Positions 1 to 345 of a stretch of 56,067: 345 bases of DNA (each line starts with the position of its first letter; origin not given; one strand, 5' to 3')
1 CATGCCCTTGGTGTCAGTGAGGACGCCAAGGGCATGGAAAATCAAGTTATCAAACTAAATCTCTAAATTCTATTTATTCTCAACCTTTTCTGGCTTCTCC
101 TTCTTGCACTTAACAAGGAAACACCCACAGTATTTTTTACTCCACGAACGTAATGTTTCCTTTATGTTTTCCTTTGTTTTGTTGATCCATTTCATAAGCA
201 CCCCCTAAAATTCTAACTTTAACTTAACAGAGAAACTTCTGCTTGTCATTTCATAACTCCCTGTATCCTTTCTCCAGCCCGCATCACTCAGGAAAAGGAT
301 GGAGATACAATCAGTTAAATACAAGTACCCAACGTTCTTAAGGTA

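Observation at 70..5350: Three unannotated paralogous mini-ORFs with an invariant CGCFL[TV]xC core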

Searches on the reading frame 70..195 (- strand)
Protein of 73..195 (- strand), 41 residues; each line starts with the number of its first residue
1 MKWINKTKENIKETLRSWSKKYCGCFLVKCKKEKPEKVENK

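Call 4: search_protein_families(library=ncbifam, proteins=[window:73-195:-], max_evalue=1)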
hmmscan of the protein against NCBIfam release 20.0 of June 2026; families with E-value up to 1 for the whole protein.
seq(41 aa): 0 families

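Call 5: search_protein_families(library=pfam, proteins=[window:73-195:-], max_evalue=1)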
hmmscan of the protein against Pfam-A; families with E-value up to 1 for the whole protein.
seq(41 aa): 0 families

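Call 25: find_homologous_proteins(query=A1, max_evalue=10)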
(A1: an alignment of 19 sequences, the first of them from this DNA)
Query A1 (19 sequences) (41 aa, profile of the alignment): 17 proteins with E <= 10 among 329 candidates.
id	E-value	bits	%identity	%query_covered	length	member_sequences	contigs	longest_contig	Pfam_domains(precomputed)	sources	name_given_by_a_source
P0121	1.9e-11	61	100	100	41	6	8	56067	-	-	-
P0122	2.2e-11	61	32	100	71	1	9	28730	-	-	-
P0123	2.2e-11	61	55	80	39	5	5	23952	-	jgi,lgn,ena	-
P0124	1.9e-10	58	50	93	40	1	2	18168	-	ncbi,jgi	-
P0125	2.0e-10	58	33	73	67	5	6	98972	-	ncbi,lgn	ncbi:MAG: hypothetical protein ABIM20_01500 [candidate division WOR-3 bacterium]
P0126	4.4e-10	57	31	100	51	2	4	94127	-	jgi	jgi:hypothetical protein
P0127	2.3e-9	55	73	100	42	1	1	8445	-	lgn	-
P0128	3.0e-9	54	34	78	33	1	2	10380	-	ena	-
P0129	8.7e-9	53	46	100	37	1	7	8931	-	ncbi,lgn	-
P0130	6.6e-8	50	59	90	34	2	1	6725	-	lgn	-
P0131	6.7e-7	47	31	78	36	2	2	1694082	-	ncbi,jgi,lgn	jgi:hypothetical protein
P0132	9.5e-7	46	36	80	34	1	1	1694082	-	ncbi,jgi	jgi:hypothetical protein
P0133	2.5e-6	45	58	46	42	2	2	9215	-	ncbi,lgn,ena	-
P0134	4.7e-6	44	64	34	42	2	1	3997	-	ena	-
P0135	1.6e-5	42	57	85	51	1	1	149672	-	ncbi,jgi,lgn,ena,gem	-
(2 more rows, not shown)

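Call 28: find_encoding_contigs(protein=P0131, flank=9000, max_places=2)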
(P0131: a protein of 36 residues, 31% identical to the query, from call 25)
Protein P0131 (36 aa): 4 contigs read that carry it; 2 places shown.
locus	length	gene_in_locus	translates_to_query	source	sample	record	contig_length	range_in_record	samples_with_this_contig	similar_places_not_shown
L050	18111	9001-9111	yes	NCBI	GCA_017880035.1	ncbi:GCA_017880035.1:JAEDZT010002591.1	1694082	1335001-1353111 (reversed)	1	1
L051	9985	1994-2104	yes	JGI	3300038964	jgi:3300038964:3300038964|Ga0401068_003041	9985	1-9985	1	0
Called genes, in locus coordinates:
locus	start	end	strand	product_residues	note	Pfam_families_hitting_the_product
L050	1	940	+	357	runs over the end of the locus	PF03739:LptF_LptG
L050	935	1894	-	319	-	PF02606:LpxK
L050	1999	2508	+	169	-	PF04542:Sigma70_r2, PF08281:Sigma70_r4_2, PF04545:Sigma70_r4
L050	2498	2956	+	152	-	-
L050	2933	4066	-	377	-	PF01702:TGT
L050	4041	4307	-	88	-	-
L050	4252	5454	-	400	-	PF13623:SurA_N_2 (faint), PF00515:TPR_1 (faint), PF07719:TPR_2 (faint), PF13174:TPR_6 (faint), PF13432:TPR_16 (weak), PF13624:SurA_N_3 (weak), PF13145:Rotamase_2, PF00639:Rotamase, +5 more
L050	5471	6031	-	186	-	-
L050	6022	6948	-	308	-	-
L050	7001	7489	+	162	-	PF08534:Redoxin, PF00578:AhpC-TSA, PF02630:SCO1-SenC (weak), PF13098:Thioredoxin_2, PF00085:Thioredoxin, PF13905:Thioredoxin_8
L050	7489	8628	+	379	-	PF02670:DXP_reductoisom, PF08436:DXP_redisom_C, PF13288:DXPR_C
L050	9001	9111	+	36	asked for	-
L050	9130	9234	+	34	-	-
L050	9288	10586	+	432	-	PF04055:Radical_SAM, PF13353:Fer4_12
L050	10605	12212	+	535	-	PF00664:ABC_membrane, PF00005:ABC_tran, PF02463:SMC_N (faint), PF13555:AAA_29 (weak), PF13304:AAA_21 (weak)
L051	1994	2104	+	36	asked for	-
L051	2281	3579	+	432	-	PF04055:Radical_SAM, PF13353:Fer4_12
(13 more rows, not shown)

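Call 45: search_protein_representatives(alignment_id=A2)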
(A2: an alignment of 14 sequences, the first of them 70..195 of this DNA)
Query: 14 sequences, 37 profile positions. Proteins with E-value up to 0.001 (for the whole library): 11; up to 1e-10: 6; up to 1e-30: 0. The best 11 are listed.
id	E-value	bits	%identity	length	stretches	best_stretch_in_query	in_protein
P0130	1.5e-12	63.1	-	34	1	1-34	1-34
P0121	4.1e-12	61.7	-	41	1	1-37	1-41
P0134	6.4e-12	61.1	-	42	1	1-37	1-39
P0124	9.8e-12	60.5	-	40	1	1-36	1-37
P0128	5.3e-11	58.2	-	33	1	1-34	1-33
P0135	5.6e-11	58.1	-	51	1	1-37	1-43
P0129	1.8e-10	56.5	-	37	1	1-37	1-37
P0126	3.7e-10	55.5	-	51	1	1-37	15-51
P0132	2.8e-08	49.5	-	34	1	1-30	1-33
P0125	4.0e-04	36.2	-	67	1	1-33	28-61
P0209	4.9e-04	35.9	-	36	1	1-34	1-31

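Call 62: search_protein_families(library=pfam, proteins=[window:73-195:-], max_evalue=10)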
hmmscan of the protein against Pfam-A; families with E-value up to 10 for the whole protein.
seq(41 aa): 0 families

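Call 63: search_protein_families(library=ncbifam, proteins=[window:73-195:-], max_evalue=10)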
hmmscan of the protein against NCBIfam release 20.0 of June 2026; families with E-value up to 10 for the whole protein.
seq(41 aa): 0 families

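Call 73: list_cluster_members(proteins=[window:73-195:-, window:5125-5226:-, window:5240-5350:-, P0131, P0132, P0125, P0135, P0142])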
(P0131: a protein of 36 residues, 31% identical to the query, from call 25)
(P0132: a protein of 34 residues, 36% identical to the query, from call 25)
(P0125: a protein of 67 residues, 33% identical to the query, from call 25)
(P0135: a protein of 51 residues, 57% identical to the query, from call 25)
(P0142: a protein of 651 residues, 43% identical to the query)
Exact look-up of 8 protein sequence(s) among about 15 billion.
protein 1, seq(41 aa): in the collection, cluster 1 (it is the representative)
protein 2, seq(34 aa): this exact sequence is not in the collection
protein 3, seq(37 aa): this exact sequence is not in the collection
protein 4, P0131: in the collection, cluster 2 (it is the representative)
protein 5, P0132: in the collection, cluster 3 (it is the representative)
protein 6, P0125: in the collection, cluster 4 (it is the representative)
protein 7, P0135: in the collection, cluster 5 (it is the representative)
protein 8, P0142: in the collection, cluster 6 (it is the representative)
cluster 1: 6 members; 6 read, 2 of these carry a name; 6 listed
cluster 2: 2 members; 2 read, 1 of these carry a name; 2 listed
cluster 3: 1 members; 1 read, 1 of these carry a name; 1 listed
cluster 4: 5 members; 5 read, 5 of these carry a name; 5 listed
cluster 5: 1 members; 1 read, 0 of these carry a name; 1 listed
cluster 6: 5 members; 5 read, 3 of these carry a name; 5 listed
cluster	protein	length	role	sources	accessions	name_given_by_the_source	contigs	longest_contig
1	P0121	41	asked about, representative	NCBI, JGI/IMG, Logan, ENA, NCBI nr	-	-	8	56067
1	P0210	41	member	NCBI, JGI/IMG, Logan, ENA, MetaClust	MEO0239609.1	MAG: hypothetical protein ABIM45_06810 [candidate division WOR-3 bacterium] | hypothetical protein | \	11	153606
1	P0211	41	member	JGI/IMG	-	hypothetical protein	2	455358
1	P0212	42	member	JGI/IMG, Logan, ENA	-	-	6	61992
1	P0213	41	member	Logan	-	-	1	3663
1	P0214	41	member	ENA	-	-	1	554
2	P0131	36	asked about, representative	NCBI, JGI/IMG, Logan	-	hypothetical protein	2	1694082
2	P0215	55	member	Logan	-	-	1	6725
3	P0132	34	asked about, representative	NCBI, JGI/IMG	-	hypothetical protein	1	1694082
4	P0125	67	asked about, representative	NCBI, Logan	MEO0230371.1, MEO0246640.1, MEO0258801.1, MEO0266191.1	MAG: hypothetical protein ABIM20_01500 [candidate division WOR-3 bacterium]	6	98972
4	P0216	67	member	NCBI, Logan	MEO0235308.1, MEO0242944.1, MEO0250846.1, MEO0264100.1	MAG: hypothetical protein ABIM42_07915 [candidate division WOR-3 bacterium]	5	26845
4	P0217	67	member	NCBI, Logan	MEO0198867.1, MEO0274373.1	MAG: hypothetical protein ABIM18_04780 [candidate division WOR-3 bacterium]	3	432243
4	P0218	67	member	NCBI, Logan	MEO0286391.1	MAG: hypothetical protein ABIM31_06260 [candidate division WOR-3 bacterium]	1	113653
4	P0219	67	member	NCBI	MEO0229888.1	MAG: hypothetical protein ABIM22_07860 [candidate division WOR-3 bacterium]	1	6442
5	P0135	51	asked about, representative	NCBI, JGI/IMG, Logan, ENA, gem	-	-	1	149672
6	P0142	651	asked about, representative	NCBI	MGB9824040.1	MAG: hypothetical protein ACPLRV_02850 [Candidatus Hydrothermia bacterium]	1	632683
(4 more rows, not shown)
